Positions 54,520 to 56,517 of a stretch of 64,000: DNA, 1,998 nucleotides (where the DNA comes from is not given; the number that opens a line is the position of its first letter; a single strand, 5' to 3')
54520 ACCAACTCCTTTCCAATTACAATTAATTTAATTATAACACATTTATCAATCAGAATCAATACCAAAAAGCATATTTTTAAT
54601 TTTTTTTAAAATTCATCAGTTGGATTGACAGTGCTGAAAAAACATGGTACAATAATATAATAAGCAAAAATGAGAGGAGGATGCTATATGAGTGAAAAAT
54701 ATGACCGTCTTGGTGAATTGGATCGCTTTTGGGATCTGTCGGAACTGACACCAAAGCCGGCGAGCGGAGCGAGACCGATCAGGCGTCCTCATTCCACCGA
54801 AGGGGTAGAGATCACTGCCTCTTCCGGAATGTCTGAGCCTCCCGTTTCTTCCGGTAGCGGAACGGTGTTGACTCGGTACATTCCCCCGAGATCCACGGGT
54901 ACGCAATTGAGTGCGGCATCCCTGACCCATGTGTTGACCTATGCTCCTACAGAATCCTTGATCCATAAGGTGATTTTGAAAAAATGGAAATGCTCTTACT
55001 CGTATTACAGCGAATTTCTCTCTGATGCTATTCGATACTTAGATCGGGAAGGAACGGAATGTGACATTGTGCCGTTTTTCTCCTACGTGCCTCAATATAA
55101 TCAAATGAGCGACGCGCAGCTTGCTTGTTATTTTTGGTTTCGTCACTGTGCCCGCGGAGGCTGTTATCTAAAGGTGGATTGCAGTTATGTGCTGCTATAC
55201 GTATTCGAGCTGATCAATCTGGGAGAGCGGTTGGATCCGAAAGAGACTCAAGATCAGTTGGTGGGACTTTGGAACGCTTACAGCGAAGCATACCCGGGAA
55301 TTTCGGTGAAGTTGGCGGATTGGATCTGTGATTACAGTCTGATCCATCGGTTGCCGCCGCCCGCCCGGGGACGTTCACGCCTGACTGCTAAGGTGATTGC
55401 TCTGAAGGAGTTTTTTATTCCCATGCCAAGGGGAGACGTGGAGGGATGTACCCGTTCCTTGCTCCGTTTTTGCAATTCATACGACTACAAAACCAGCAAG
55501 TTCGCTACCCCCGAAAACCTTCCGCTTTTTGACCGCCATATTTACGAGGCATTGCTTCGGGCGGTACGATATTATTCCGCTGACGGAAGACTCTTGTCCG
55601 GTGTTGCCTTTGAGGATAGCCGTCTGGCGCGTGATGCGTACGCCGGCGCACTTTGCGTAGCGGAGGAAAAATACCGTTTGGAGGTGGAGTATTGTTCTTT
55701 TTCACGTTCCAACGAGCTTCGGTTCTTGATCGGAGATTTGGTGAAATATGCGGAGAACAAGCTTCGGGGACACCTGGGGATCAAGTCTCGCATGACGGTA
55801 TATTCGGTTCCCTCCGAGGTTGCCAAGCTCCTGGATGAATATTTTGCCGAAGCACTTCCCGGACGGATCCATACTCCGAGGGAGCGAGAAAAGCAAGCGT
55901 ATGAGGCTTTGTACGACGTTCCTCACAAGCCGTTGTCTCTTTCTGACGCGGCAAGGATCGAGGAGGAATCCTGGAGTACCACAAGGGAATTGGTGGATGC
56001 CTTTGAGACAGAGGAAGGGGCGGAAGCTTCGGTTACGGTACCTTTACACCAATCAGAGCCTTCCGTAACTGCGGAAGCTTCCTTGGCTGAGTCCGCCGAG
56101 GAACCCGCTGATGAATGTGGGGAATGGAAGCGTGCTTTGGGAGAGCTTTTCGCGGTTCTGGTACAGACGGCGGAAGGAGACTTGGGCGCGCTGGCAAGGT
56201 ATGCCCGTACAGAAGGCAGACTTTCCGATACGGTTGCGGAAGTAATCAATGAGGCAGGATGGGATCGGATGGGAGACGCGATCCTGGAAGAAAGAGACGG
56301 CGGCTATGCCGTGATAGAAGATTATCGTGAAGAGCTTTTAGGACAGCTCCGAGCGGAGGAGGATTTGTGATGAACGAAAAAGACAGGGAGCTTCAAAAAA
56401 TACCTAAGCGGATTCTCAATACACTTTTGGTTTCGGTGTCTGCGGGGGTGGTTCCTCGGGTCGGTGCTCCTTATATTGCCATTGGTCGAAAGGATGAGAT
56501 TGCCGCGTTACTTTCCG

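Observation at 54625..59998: TerB-N/C protein, DUF2791-like ATPase and Lhr-like helicase cassette (Shango-type anti-phage system)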

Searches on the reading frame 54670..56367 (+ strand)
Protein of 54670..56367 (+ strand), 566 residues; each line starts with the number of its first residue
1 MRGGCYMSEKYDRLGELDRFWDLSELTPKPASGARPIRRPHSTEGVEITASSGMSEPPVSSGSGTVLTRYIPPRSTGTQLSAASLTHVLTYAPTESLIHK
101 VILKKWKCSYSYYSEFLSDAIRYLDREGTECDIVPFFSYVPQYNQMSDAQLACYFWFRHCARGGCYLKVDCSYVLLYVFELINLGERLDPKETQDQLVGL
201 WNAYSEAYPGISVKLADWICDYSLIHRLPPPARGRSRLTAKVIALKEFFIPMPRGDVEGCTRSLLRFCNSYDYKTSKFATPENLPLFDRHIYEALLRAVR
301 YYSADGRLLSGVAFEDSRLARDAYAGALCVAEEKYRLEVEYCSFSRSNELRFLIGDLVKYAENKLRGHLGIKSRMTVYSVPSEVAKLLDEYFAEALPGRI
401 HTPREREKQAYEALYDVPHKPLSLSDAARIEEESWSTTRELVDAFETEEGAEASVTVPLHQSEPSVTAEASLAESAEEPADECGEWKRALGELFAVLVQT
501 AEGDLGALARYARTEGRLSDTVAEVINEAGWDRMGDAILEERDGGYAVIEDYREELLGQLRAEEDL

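Call 3: search_protein_families(library=padloc, proteins=[window:54670-56367:+], max_evalue=0.01)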
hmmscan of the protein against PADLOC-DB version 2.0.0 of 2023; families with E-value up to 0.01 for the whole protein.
window:54670-56367:+ (566 aa): 1 family
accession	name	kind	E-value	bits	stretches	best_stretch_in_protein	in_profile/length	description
PDLC03958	SngA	-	2e-45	154.4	1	82-558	63-525/528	-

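Call 4: search_protein_families(library=pfam, proteins=[window:54670-56367:+], max_evalue=0.01)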
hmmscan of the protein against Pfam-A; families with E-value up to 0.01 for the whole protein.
window:54670-56367:+ (566 aa): 2 families
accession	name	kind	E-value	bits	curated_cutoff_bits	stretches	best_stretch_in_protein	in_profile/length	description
PF13208.11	TerB_N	-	9.7e-15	55.3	25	1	117-228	35-137/207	TerB N-terminal domain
PF15615.11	TerB_C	-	2.3e-09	38.1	26.3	1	427-556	24-147/148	TerB-C domain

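Call 20: find_homologous_proteins(query=window:54688-56367:+, max_evalue=0.00001)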
Query window:54688-56367:+ (560 aa): 525 proteins with E <= 0.00001 among 8000 candidates; the best 120 are listed.
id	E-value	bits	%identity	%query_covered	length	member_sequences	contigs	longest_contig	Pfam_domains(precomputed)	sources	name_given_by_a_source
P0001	0.0e+0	1277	100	100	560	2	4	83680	PF13208.12,PF15615.12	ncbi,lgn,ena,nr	ncbi:MAG: TerB N-terminal domain-containing protein [Clostridia bacterium]|nr:TerB N-terminal domain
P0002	2.6e-246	836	67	97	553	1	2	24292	PF13208.12,PF15615.12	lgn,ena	-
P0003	2.8e-246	836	66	97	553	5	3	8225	PF13208.12,PF15615.12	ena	-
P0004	1.1e-244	831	66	97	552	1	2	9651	PF13208.12,PF15615.12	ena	-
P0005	1.0e-243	828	66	97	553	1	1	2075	PF13208.12,PF15615.12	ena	-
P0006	7.0e-221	753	61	100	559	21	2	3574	PF13208.12,PF15615.12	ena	-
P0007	5.1e-195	667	71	75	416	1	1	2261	PF13208.12,PF15615.12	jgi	jgi:hypothetical protein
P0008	2.0e-187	642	55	98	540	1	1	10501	PF13208.12,PF15615.12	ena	-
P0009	1.1e-186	640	55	98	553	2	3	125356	PF13208.12,PF15615.12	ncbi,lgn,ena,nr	ncbi:MAG: TerB N-terminal domain-containing protein [Clostridia bacterium]|nr:TerB N-terminal domain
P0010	4.8e-183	628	54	97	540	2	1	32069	PF13208.12,PF15615.12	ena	-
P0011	2.8e-182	625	56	98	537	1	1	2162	PF13208.12,PF15615.12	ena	-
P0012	5.5e-182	624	55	98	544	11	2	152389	PF13208.12,PF15615.12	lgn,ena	-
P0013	3.3e-181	622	53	99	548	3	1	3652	PF13208.12,PF15615.12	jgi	-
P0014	1.8e-180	619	55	97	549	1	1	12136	PF13208.12,PF15615.12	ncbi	-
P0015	2.1e-177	609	52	96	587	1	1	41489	PF13208.12,PF15615.12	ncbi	-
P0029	5.4e-170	585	49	98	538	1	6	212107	PF13208.12,PF15615.12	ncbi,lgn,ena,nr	ncbi:MAG: TerB N-terminal domain-containing protein [Clostridia bacterium]|nr:TerB N-terminal domain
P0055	7.1e-157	541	47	97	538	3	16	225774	PF13208.12,PF15615.12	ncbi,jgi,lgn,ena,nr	ncbi:MAG: hypothetical protein E7607_01415 [Ruminococcaceae bacterium]|nr:hypothetical protein [Osci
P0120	4.4e-131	456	42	96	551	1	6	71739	PF13208.12,PF15615.12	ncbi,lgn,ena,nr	ncbi:MAG: TerB N-terminal domain-containing protein [Clostridia bacterium]|nr:TerB N-terminal domain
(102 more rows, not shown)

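Call 21: search_protein_families(library=ncbifam, proteins=[window:54688-56367:+], max_evalue=0.01)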
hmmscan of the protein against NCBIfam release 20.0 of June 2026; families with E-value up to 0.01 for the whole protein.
window:54688-56367:+ (560 aa): 0 families

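Call 22: find_encoding_contigs(protein=P0002, flank=10000, max_places=3)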
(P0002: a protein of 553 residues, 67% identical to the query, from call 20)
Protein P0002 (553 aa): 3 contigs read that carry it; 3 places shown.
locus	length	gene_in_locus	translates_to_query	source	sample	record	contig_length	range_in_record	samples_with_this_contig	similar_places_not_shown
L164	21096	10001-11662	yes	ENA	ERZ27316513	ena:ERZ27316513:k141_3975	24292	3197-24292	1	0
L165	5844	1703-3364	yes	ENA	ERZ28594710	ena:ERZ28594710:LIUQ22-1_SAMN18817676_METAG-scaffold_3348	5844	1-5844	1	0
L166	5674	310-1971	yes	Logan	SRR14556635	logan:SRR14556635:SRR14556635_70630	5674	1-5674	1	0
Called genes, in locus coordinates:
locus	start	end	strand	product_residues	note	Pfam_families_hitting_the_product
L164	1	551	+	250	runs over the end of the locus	PF13508:Acetyltransf_7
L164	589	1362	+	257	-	-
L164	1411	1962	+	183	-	PF10688:Imp-YgjV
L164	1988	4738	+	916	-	PF02837:Glyco_hydro_2_N, PF22666:Glyco_hydro_2_N2 (faint), PF00703:Glyco_hydro_2, PF02836:Glyco_hydro_2_C, PF16355:DUF4982, PF18565:Glyco_hydro2_C5 (weak)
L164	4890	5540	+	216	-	-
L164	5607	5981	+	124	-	PF04237:YjbR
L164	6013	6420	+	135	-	-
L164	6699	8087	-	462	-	-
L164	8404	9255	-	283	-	-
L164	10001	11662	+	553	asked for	PF13208:TerB_N, PF15615:TerB_C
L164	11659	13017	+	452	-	PF10923:BrxC_BrxD, PF13191:AAA_16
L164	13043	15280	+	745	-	PF00270:DEAD, PF04851:ResIII, PF00271:Helicase_C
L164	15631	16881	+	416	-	PF00291:PALP, PF01842:ACT (weak)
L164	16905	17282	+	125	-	PF01042:Ribonuc_L-PSP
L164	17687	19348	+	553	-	PF02776:TPP_enzyme_N, PF00205:TPP_enzyme_M, PF02775:TPP_enzyme_C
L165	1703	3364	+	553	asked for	PF13208:TerB_N, PF15615:TerB_C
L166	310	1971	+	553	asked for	PF13208:TerB_N, PF15615:TerB_C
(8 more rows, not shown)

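Call 23: find_encoding_contigs(protein=P0009, flank=10000, max_places=3)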
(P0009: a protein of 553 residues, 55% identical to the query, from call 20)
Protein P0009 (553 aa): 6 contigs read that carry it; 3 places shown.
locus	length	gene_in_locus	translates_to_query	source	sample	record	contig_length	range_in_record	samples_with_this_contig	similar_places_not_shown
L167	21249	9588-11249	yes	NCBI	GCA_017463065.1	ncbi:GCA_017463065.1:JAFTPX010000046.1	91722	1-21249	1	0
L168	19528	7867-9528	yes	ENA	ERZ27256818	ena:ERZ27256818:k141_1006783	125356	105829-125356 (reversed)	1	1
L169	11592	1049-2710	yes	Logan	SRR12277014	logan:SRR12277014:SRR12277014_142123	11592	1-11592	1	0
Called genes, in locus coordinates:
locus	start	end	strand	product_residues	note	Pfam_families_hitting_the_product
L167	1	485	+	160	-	PF12695:Abhydrolase_5, PF12146:Hydrolase_4 (weak), PF00561:Abhydrolase_1 (faint)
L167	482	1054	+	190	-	PF02417:Chromate_transp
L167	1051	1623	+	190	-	PF02417:Chromate_transp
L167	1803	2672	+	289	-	PF00892:EamA, PF10639:TMEM234 (weak)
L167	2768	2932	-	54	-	-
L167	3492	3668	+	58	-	PF20037:DUF6440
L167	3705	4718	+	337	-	PF01210:NAD_Gly3P_dh_N, PF03446:NAD_binding_2 (weak), PF03807:F420_oxidored, PF07479:NAD_Gly3P_dh_C, PF20618:GPD_NAD_C_bact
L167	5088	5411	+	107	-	PF01022:HTH_5, PF12840:HTH_20 (weak)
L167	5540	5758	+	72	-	PF01545:Cation_efflux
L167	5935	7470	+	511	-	-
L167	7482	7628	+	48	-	-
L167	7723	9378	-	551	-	PF01676:Metalloenzyme, PF06415:iPGM_N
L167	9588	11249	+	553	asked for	PF13208:TerB_N, PF15615:TerB_C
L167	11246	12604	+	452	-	PF10923:BrxC_BrxD, PF13191:AAA_16 (weak)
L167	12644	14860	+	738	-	PF00270:DEAD, PF04851:ResIII, PF00271:Helicase_C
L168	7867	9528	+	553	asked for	PF13208:TerB_N, PF15615:TerB_C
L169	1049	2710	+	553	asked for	PF13208:TerB_N, PF15615:TerB_C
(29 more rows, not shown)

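Call 24: find_encoding_contigs(protein=P0012, flank=10000, max_places=3)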
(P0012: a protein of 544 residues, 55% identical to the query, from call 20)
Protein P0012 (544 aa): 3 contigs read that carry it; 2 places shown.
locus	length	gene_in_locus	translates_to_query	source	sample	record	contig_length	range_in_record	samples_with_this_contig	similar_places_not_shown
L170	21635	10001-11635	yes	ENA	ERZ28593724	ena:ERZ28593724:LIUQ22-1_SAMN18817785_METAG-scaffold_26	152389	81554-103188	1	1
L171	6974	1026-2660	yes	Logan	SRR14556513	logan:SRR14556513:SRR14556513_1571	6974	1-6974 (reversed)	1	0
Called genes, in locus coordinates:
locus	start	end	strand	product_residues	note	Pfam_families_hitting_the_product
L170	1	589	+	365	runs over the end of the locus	-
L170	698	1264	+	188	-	PF00440:TetR_N (weak), PF13305:TetR_C_33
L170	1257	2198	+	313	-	PF00005:ABC_tran, PF13304:AAA_21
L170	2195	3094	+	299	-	PF01061:ABC2_membrane, PF12698:ABC2_membrane_3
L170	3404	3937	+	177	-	-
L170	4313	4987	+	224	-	-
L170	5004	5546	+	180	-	-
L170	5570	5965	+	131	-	-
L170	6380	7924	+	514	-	-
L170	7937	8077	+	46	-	-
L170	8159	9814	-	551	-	PF01676:Metalloenzyme, PF06415:iPGM_N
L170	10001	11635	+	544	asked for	PF13208:TerB_N, PF15615:TerB_C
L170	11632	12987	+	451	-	PF10923:BrxC_BrxD, PF13191:AAA_16 (weak)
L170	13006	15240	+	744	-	PF00270:DEAD, PF04851:ResIII, PF00271:Helicase_C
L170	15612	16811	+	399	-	PF00291:PALP, PF01842:ACT (weak)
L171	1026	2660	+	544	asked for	PF13208:TerB_N, PF15615:TerB_C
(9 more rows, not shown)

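Call 26: find_encoding_contigs(protein=P0029, flank=10000, max_places=3)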
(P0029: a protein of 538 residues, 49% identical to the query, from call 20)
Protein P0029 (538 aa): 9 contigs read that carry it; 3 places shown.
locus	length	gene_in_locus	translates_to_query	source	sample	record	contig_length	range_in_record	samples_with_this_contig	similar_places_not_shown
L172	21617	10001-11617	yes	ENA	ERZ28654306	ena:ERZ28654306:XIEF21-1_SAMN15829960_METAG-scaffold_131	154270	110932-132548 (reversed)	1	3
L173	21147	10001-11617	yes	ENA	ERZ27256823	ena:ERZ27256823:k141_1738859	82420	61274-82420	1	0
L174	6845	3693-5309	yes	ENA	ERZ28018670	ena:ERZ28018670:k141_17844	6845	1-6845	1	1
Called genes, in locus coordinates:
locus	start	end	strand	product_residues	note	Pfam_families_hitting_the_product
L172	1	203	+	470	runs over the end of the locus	PF14691:Fer4_20, PF01262:AlaDh_PNT_C (faint), PF13738:Pyr_redox_3 (faint), PF01266:DAO (weak), PF01946:Thi4, PF07992:Pyr_redox_2, PF13450:NAD_binding_8, PF00070:Pyr_redox (weak), +2 more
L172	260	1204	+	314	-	-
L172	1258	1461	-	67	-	PF05979:DUF896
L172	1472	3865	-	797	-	PF01588:tRNA_bind, PF03483:B3_4, PF03484:B5, PF17759:tRNA_synthFbeta, PF03147:FDX-ACB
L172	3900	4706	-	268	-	PF00106:adh_short, PF08659:KR, PF13561:adh_short_C2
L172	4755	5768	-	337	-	PF02912:Phe_tRNA-synt_N, PF01409:tRNA-synt_2d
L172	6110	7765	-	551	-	PF01676:Metalloenzyme, PF06415:iPGM_N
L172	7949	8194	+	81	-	PF00583:Acetyltransf_1, PF13508:Acetyltransf_7, PF13673:Acetyltransf_10 (weak)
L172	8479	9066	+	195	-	PF03352:Adenine_glyco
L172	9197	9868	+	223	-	PF04140:ICMT, PF04191:PEMT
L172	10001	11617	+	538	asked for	PF13208:TerB_N, PF15615:TerB_C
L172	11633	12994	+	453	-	PF10923:BrxC_BrxD, PF13191:AAA_16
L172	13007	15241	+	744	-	PF00270:DEAD, PF04851:ResIII, PF00271:Helicase_C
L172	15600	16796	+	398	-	PF00291:PALP, PF01842:ACT (weak)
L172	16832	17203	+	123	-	PF01042:Ribonuc_L-PSP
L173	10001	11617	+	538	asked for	PF13208:TerB_N, PF15615:TerB_C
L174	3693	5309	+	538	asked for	PF13208:TerB_N, PF15615:TerB_C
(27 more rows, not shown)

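Call 27: find_encoding_contigs(protein=P0055, flank=10000, max_places=3)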
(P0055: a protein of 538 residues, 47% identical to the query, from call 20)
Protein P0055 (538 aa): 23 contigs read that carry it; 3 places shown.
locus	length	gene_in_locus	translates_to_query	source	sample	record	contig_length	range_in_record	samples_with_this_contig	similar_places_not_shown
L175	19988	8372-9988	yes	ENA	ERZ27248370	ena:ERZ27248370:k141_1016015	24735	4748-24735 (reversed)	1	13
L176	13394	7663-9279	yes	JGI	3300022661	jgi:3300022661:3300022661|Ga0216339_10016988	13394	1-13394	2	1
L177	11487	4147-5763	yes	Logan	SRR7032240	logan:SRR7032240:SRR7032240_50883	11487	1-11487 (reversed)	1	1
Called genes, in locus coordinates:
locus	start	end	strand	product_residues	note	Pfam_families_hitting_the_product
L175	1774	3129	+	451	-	PF01229:Glyco_hydro_39, PF11790:Glyco_hydro_cc (weak)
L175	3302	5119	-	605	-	PF00890:FAD_binding_2 (weak), PF01266:DAO (weak), PF12831:FAD_oxidored, PF13450:NAD_binding_8 (weak)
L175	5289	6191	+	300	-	PF02311:AraC_binding (weak), PF00165:HTH_AraC, PF12833:HTH_18, PF00165:HTH_AraC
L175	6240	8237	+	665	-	-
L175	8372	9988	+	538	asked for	PF13208:TerB_N, PF15615:TerB_C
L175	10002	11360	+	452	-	PF10923:BrxC_BrxD, PF13191:AAA_16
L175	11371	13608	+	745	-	PF00270:DEAD, PF04851:ResIII (weak), PF00271:Helicase_C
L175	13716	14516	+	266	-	PF03309:Pan_kinase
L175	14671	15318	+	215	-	PF09515:Thia_YuaJ (weak), PF12822:ECF_trnsprt (weak)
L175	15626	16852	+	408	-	PF00764:Arginosuc_synth, PF20979:Arginosuc_syn_C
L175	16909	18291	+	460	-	PF00206:Lyase_1, PF14698:ASL_C2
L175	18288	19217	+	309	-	PF01118:Semialdhyde_dh, PF22698:Semialdhyde_dhC_1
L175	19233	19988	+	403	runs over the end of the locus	PF01960:ArgJ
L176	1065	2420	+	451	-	PF01229:Glyco_hydro_39, PF11790:Glyco_hydro_cc (weak)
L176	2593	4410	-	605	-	PF00890:FAD_binding_2 (weak), PF01266:DAO (weak), PF12831:FAD_oxidored, PF13450:NAD_binding_8 (weak)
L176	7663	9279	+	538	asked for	PF13208:TerB_N, PF15615:TerB_C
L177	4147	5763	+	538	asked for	PF13208:TerB_N, PF15615:TerB_C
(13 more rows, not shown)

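Call 28: find_encoding_contigs(protein=P0120, flank=10000, max_places=3)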
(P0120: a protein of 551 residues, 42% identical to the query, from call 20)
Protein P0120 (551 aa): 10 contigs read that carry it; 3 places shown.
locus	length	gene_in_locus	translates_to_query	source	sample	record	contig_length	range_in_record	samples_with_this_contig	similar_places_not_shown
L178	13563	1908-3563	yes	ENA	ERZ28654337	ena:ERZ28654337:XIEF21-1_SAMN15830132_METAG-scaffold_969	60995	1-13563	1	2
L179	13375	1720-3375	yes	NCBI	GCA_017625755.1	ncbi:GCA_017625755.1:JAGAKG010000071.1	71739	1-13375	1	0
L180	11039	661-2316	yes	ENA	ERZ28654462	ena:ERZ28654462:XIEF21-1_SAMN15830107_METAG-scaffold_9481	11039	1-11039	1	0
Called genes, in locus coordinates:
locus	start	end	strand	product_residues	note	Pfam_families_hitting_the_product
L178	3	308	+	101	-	?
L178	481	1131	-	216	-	PF02353:CMAS (weak), PF13489:Methyltransf_23, PF00891:Methyltransf_2 (weak), PF13847:Methyltransf_31, PF08241:Methyltransf_11, PF08242:Methyltransf_12, PF13649:Methyltransf_25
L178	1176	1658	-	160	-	-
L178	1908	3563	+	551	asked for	PF13208:TerB_N, PF15615:TerB_C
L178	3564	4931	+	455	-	PF10923:BrxC_BrxD, PF13191:AAA_16 (weak)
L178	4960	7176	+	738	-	PF00270:DEAD, PF04851:ResIII (weak), PF00271:Helicase_C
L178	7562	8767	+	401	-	PF00291:PALP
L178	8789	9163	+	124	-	PF01042:Ribonuc_L-PSP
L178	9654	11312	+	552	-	PF02776:TPP_enzyme_N, PF00205:TPP_enzyme_M, PF02775:TPP_enzyme_C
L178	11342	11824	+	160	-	PF01842:ACT, PF22629:ACT_AHAS_ss, PF13710:ACT_5, PF10369:ALS_ss_C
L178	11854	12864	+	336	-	PF03446:NAD_binding_2 (faint), PF07991:KARI_N, PF01450:KARI_C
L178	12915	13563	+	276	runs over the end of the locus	PF03309:Pan_kinase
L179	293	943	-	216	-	PF02353:CMAS, PF13489:Methyltransf_23, PF13847:Methyltransf_31, PF08241:Methyltransf_11, PF08242:Methyltransf_12, PF13649:Methyltransf_25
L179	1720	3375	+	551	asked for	PF13208:TerB_N, PF15615:TerB_C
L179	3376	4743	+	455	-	PF10923:BrxC_BrxD, PF13191:AAA_16 (weak)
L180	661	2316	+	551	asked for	PF13208:TerB_N, PF15615:TerB_C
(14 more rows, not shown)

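Call 37: search_solved_structures(query=window:54688-56367:+, max_evalue=1)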
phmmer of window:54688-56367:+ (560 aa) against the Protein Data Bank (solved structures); distinct sequences matched with E-value up to 1: 0.

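Call 42: search_dna_similar(query=window:54688-56367:+, collection=plasmids, mode=protein, max_evalue=0.00001, max_rows=15)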
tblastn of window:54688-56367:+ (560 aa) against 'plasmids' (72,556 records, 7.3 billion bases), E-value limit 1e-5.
Records with a match: 4; places in all: 4; records where one place covers at least 80% of the query: 0.
Best place of each record, by identity: <60% 4.
By first word of the organism name: Paenibacillus 2; Bacillus 2.
By predicted mobility (MOB-suite, as given by PLSDB): non-mobilizable 4.
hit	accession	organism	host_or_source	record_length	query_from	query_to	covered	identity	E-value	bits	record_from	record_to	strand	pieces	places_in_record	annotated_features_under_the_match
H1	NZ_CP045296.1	Paenibacillus cellulositrophicus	cell culture,Thai soil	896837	110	393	51%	29.1%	2e-24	116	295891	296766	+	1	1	TerB N-terminal domain-containing protein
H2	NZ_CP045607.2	Bacillus cereus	Whole organism,soil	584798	110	215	19%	33.0%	2e-9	69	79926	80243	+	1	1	TerB N-terminal domain-containing protein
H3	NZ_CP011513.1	Paenibacillus peoriae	cell culture,soil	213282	109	222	20%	30.4%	4e-8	64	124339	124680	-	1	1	TerB N-terminal domain-containing protein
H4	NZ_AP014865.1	Bacillus thuringiensis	-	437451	107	215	19%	29.4%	2e-8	65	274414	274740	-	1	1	TerB N-terminal domain-containing protein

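Call 47: predict_structure(alignment_id=A1)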
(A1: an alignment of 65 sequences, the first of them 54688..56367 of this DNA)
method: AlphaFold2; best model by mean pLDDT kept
length: 560 residues; sequences in the alignment: 65
mean_pLDDT: 82.2   pTM: 0.60
mean pLDDT of the five models: 82.2, 81.0, 80.7, 80.3, 80.0
residues with pLDDT >= 90: 316; 70-90: 109; 50-70: 53; < 50: 82
segments of 3 or more residues with pLDDT < 50: 1-3, 30-35, 37-74, 443-475
pLDDT, mean of each block of 10 residues (from residue 1): 56 67 53 48 43 44 45 65 91 93 92 97 97 97 98 98 98 97 97 97 93 97 90 89 85 91 92 94 97 89 76 93 95 83 83 95 84 88 96 68 70 77 89 81 44 39 37 55 95 97 97 97 94 94 96 91
secondary structure, 60 per line:
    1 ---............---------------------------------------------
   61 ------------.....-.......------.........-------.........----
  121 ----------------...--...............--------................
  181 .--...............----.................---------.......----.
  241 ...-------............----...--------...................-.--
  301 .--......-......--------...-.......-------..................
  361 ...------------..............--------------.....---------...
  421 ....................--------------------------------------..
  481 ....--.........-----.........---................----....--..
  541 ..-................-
elements in order: H4-15 H73-77 E79-85 E92-100 H108-116 H142-156 H165-181 H184-198 H203-219 H229-235 H240-243 H251-262 H278-296 H304-309 E311-316 E329-335 H343-363 H376-389 H404-408 H418-440 H479-484 H487-495 H501-509 H513-528 E533-536 E539-542 H544-559
